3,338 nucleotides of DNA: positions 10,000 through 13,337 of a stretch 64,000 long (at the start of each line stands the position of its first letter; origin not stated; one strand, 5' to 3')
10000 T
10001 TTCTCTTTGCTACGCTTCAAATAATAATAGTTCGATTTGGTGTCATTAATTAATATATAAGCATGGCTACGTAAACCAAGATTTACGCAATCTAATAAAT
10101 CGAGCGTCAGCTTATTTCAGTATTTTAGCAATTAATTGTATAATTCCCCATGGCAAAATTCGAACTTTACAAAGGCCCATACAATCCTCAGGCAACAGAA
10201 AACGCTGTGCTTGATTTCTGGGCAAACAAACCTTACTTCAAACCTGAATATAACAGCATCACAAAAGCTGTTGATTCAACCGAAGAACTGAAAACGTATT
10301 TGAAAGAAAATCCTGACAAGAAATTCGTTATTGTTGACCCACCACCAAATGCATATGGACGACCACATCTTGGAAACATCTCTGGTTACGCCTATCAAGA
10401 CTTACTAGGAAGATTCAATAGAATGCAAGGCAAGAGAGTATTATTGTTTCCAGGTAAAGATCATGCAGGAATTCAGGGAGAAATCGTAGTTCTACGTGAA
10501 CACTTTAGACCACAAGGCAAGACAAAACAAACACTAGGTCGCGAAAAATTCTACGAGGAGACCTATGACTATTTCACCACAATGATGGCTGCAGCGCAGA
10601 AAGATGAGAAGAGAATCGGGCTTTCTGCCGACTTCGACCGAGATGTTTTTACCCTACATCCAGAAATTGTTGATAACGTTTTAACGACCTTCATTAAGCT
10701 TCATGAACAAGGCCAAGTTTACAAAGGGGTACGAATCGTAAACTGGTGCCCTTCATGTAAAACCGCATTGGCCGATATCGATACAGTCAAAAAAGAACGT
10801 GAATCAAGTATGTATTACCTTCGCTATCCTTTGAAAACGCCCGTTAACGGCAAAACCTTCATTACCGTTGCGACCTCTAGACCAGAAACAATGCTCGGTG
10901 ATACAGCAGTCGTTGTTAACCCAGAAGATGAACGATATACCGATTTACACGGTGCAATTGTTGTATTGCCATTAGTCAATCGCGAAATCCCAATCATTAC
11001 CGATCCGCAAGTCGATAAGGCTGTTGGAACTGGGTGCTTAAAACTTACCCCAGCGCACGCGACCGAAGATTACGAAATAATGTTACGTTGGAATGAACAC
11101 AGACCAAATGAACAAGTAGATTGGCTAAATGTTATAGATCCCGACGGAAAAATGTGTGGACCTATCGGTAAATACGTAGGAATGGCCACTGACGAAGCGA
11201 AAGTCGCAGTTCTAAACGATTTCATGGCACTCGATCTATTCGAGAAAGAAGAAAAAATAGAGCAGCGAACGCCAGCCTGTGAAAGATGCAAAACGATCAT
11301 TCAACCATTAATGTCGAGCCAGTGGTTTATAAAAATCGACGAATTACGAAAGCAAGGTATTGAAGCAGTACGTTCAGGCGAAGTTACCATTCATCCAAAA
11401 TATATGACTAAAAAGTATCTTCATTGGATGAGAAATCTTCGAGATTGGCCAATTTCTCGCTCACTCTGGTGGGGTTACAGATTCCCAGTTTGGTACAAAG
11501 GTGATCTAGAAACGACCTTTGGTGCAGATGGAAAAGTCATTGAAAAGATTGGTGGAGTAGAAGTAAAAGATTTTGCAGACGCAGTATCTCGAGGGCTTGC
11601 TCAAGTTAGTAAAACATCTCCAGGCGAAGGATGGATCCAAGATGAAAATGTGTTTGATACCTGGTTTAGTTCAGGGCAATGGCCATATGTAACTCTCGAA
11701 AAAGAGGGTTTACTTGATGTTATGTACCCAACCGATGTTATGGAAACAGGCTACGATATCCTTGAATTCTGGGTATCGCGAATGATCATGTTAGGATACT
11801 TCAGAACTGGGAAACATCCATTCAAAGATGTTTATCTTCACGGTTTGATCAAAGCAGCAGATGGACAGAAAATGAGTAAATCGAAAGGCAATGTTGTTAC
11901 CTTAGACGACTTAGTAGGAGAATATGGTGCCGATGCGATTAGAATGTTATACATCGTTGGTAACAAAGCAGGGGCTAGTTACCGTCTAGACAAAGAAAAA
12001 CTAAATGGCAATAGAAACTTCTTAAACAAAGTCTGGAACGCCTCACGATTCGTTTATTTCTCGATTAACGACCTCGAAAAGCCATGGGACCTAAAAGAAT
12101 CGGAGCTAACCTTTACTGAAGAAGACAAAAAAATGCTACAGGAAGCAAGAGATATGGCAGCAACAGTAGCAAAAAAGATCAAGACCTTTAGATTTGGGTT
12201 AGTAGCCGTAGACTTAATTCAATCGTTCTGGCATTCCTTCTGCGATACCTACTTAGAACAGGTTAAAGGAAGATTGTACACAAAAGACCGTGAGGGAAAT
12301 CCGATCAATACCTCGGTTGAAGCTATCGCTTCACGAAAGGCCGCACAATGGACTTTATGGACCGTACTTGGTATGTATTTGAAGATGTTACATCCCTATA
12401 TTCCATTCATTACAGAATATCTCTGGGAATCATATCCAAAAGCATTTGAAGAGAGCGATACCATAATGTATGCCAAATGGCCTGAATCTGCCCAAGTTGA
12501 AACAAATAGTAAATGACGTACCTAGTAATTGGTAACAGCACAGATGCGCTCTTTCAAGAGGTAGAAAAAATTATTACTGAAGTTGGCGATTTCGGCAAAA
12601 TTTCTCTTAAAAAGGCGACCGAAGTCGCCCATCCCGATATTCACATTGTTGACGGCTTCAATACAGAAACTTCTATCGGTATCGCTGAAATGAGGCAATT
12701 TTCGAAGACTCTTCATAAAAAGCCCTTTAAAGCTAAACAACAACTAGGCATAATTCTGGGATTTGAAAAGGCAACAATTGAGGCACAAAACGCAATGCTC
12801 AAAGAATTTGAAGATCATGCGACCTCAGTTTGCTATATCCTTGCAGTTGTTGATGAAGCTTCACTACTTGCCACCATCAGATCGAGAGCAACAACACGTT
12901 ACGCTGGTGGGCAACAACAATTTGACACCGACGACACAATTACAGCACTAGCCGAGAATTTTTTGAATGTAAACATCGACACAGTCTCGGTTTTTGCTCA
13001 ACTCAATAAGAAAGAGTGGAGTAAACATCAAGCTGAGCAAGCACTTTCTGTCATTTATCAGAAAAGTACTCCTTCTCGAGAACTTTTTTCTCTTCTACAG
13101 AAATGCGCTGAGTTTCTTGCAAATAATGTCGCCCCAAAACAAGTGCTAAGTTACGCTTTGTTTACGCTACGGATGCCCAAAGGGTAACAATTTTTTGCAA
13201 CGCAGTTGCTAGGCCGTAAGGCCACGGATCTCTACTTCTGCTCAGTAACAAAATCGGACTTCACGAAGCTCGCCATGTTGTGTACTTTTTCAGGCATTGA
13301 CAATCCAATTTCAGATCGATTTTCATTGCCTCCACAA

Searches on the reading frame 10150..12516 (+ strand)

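Call 7: search_protein_families(library=ncbifam, proteins=[window:10150-12516:+], max_evalue=0.001)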
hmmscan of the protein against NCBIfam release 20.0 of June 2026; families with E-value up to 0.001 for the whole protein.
window:10150-12516:+ (788 aa): 20 families
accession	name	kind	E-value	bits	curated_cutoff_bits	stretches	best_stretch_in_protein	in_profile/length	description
NF004349.1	PRK05729.1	equivalog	5.4e-227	756.1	704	1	11-783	4-701/860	valine--tRNA ligase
TIGR00422.1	valS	equivalog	1.1e-215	718.5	612.1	1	10-784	4-718/863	valine--tRNA ligase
NF011492.0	PRK14900.1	equivalog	1.1e-181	606.2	1783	1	56-785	41-733/1044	valine--tRNA ligase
NF009687.0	PRK13208.1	equivalog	6.1e-152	507.6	738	1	10-782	9-720/801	valine--tRNA ligase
TIGR00392.1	ileS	equivalog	3.6e-102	343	621.4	2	281-781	312-807/861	isoleucine--tRNA ligase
NF000540.1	alt_ValS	exception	3.4e-85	286.6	900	1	54-785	30-761/827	valine--tRNA ligase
NF040702.1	ileS_w_GNAT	exception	2.2e-54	184.5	1999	2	274-762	486-956/1100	isoleucine--tRNA ligase, N-acetyltransferase domain-containing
NF008957.0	PRK12300.1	subfamily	2.4e-51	174.8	677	4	54-261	26-241/946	leucine--tRNA ligase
NF000258.1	MupB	exception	1.2e-49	169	1900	2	288-613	304-626/1033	mupirocin-resistant isoleucine--tRNA ligase MupB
NF000257.1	MupA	exception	3.9e-47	160.6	1900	2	287-758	299-757/1024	mupirocin-resistant isoleucine--tRNA ligase MupA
TIGR00395.1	leuS_arch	equivalog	1.1e-38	132.9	648.5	3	50-261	25-235/938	leucine--tRNA ligase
TIGR00396.1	leuS_bact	equivalog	4.1e-30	104.6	548.4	2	47-212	19-167/843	leucine--tRNA ligase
TIGR00398.1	metG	equivalog_domain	2.8e-24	85.7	336.35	3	558-686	312-439/530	methionine--tRNA ligase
NF001100.0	PRK00133.1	equivalog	7.5e-18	64.4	587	2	559-707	316-458/676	methionine--tRNA ligase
NF008900.0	PRK12267.1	equivalog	1.6e-13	50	598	1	522-683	249-408/648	methionine--tRNA ligase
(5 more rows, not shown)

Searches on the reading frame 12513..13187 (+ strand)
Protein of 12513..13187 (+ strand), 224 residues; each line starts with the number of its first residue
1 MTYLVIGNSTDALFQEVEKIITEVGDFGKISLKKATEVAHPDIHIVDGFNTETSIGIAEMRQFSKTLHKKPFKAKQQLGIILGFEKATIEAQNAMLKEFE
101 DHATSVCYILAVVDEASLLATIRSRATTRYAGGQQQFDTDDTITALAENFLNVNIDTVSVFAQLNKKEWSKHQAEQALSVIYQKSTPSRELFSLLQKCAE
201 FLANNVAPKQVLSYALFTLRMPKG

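Call 55: search_protein_families(library=pfam, proteins=[window:12513-13187:+], max_evalue=1)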
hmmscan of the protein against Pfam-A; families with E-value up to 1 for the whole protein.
window:12513-13187:+ (224 aa): 3 families
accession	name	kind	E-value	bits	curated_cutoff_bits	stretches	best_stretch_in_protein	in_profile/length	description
PF13177.12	DNA_pol3_delta2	-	2.9e-18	66.8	27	1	32-127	60-153/161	DNA polymerase III, delta subunit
PF21016.3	RlmN_N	-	0.043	14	24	1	58-76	9-27/60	Ribosomal RNA large subunit methyltransferase N-terminal domain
PF16900.11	REPA_OB_2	-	0.12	12.8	27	0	19-57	17-56/98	Replication protein A OB domain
